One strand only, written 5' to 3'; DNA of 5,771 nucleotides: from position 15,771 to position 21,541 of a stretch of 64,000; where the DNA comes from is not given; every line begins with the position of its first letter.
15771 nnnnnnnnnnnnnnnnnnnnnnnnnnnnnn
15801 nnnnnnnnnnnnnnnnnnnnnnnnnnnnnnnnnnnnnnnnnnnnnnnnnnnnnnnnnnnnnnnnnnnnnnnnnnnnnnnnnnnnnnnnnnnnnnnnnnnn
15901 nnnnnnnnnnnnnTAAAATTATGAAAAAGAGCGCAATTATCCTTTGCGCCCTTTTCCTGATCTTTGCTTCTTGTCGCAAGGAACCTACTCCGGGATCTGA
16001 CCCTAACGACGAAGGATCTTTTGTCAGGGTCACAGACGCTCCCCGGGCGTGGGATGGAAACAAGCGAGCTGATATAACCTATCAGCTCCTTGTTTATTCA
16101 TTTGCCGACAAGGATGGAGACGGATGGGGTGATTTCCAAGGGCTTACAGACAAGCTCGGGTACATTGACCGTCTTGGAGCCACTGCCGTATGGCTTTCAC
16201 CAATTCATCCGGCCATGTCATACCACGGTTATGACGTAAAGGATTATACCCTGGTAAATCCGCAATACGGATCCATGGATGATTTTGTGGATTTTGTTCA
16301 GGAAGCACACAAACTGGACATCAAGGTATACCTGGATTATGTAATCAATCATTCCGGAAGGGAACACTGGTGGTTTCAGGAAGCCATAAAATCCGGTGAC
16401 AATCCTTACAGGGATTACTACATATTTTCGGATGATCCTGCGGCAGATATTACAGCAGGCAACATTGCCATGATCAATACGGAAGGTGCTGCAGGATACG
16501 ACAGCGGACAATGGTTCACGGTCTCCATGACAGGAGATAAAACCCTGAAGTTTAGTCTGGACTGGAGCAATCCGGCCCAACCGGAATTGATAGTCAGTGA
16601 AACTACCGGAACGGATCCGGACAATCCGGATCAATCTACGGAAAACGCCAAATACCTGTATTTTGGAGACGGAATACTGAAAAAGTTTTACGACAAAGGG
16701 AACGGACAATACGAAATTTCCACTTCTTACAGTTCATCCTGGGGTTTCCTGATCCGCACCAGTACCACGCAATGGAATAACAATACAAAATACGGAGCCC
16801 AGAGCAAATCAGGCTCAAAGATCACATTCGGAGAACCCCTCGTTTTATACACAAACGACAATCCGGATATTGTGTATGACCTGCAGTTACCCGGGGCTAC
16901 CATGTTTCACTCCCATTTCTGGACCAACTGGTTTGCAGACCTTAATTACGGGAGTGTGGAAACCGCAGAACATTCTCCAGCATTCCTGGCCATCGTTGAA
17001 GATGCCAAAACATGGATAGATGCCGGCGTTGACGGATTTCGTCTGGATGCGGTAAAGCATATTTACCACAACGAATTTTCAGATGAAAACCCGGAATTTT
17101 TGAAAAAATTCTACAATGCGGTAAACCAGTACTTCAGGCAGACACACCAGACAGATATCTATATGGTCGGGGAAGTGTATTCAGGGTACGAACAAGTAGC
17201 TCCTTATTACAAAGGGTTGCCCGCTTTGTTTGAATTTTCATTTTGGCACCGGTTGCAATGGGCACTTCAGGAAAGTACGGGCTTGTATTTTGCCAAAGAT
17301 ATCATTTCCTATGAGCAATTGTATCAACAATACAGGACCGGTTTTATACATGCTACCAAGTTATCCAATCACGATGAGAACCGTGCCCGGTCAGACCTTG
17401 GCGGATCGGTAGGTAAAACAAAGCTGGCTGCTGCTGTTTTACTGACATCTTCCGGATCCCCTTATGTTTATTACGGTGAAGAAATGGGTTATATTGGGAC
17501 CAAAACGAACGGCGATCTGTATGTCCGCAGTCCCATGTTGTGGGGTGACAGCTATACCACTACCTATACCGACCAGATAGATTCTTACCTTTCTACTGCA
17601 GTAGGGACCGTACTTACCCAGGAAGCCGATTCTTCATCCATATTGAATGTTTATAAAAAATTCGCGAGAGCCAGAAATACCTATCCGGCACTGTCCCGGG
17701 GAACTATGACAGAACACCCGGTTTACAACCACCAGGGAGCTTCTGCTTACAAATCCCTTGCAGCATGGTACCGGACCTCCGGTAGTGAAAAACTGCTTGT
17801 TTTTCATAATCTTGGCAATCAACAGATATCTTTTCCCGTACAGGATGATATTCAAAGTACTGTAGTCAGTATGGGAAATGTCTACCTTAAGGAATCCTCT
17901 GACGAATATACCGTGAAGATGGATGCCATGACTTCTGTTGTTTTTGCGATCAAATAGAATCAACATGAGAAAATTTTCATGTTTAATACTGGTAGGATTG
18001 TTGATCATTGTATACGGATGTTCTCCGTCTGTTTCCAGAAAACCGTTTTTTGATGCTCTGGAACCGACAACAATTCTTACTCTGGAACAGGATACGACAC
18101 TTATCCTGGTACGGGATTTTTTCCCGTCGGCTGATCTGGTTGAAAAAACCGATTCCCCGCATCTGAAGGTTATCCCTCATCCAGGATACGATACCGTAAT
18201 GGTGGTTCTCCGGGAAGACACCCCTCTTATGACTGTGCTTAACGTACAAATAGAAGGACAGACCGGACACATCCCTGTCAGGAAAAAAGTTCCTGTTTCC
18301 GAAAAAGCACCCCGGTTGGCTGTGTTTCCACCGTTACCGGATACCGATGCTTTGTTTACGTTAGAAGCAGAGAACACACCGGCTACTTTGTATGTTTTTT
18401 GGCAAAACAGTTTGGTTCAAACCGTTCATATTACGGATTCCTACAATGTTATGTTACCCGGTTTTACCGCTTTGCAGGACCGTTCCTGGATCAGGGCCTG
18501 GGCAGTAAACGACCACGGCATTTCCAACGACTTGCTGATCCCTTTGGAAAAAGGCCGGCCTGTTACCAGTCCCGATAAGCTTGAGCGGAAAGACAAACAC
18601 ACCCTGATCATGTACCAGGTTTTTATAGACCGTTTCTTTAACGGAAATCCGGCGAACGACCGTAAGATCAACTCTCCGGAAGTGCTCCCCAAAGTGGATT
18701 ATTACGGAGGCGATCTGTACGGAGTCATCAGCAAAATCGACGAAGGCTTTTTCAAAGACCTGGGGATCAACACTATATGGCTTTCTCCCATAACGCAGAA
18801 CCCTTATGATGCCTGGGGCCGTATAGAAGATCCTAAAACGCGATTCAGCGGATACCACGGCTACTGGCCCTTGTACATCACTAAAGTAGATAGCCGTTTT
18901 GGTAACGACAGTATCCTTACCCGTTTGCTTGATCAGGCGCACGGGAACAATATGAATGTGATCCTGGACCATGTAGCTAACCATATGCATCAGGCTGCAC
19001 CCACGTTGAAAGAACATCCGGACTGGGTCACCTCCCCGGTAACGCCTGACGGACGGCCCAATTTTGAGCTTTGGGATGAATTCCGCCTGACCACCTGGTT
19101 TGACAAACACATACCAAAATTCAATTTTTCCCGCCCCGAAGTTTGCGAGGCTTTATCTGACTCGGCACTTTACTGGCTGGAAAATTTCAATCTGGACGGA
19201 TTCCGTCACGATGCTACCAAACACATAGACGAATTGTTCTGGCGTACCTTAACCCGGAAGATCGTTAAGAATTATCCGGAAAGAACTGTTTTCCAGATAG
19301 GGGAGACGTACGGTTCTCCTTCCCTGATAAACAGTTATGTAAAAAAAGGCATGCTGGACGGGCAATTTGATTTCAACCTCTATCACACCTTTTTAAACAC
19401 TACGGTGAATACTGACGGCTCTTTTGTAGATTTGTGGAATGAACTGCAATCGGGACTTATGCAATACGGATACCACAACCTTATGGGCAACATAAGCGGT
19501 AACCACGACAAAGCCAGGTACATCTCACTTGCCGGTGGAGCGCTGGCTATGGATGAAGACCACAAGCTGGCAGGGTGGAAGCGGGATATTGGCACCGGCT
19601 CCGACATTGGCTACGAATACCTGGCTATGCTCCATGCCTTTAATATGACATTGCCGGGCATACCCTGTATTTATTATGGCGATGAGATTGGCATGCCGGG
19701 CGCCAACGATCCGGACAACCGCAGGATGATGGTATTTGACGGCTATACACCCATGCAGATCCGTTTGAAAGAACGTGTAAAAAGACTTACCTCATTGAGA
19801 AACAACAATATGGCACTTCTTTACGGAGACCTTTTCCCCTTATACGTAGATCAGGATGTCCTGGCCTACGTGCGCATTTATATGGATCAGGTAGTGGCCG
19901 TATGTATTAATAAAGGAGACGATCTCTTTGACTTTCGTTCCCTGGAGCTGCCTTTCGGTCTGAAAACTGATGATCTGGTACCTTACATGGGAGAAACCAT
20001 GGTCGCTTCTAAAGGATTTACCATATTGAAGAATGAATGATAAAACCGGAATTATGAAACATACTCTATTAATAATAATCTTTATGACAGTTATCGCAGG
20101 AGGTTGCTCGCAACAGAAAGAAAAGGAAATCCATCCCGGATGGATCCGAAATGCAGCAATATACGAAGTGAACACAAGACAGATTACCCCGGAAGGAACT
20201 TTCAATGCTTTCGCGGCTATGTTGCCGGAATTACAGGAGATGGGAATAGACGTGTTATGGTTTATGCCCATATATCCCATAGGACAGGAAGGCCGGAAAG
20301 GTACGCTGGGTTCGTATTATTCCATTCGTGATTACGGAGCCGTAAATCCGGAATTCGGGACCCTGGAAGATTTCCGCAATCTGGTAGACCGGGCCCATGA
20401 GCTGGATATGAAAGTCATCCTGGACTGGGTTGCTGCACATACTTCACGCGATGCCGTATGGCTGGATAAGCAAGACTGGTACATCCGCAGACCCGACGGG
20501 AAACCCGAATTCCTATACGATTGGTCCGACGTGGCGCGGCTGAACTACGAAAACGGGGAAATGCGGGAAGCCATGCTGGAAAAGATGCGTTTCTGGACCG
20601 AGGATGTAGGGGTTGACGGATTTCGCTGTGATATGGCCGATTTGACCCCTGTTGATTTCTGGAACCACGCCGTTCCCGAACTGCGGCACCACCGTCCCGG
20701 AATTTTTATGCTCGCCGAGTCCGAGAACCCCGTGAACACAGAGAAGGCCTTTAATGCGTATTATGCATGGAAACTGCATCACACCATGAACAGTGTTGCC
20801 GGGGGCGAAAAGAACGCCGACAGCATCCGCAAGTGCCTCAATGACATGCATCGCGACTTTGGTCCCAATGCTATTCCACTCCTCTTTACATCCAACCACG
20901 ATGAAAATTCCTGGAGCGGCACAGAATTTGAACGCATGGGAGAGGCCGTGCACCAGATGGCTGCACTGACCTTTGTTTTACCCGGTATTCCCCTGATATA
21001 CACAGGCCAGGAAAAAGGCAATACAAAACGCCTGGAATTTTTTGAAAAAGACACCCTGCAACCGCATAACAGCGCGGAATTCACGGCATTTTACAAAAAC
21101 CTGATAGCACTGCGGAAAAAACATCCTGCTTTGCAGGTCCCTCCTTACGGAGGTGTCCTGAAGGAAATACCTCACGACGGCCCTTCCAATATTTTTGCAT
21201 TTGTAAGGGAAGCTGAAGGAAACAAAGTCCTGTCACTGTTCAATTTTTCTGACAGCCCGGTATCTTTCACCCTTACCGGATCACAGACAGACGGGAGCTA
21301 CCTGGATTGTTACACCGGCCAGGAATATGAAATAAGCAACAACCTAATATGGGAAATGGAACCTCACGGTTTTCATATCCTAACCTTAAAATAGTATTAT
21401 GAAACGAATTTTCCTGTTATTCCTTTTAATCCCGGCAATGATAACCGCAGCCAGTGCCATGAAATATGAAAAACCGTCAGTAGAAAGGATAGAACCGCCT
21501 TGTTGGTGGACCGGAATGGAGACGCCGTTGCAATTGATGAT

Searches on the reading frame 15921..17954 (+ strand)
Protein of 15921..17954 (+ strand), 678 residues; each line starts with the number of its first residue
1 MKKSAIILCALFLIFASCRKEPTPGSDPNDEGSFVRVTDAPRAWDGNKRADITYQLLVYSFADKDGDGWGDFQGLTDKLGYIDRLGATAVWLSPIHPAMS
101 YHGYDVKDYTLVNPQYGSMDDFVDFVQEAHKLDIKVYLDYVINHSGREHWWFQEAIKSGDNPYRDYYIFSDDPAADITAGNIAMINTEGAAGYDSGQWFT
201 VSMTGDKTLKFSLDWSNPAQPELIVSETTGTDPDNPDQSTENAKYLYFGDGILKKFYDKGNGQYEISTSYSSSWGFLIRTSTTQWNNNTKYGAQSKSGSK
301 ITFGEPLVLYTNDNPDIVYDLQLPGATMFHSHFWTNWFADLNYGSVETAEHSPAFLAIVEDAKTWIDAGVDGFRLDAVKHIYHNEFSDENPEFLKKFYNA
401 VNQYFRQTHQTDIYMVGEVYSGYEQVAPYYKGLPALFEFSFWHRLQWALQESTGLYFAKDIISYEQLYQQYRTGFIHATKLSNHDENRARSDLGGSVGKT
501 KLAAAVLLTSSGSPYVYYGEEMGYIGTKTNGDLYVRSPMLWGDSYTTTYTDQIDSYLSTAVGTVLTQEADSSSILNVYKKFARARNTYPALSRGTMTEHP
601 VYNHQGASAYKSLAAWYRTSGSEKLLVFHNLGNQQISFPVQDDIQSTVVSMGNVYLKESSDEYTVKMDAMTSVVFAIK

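Call 108: search_protein_families(library=pfam, proteins=[window:15921-17954:+], max_evalue=0.00001)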
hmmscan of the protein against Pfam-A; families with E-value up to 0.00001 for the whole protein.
window:15921-17954:+ (678 aa): 3 families
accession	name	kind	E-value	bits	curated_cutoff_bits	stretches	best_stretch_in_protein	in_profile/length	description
PF00128.31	Alpha-amylase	-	1.9e-73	248.6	22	2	55-172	1-119/446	Alpha amylase, catalytic domain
PF20756.2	SusG_CBM58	-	3.1e-38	130.9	24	1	208-320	5-117/117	Alpha-amylase SusG, CBM58 domain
PF23915.1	SusG_C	-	1.1e-09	38.9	27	1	613-674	1-62/62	Alpha-amylase SusG C-terminal domain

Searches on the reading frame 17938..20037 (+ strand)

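Call 108: search_protein_families(library=pfam, proteins=[window:17938-20037:+], max_evalue=0.00001)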
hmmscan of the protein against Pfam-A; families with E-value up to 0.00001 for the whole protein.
window:17938-20037:+ (700 aa): 1 family
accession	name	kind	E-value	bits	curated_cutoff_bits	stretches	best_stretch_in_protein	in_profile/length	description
PF00128.31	Alpha-amylase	-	1e-45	157.3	22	1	227-590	1-360/446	Alpha amylase, catalytic domain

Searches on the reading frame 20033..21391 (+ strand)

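Call 108: search_protein_families(library=pfam, proteins=[window:20033-21391:+], max_evalue=0.00001)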
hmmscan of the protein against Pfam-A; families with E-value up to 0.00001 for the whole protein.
window:20033-21391:+ (453 aa): 3 families
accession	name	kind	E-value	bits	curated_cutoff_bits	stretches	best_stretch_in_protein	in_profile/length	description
PF00128.31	Alpha-amylase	-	2.4e-36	126.4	22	2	55-147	16-102/446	Alpha amylase, catalytic domain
PF16657.11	Malt_amylase_C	-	9.2e-08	32.5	27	1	381-449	8-75/75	Maltogenic Amylase, C-terminal domain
PF11941.14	DUF3459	-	5.6e-06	27.1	22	0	353-413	1-59/90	Domain of unknown function (DUF3459)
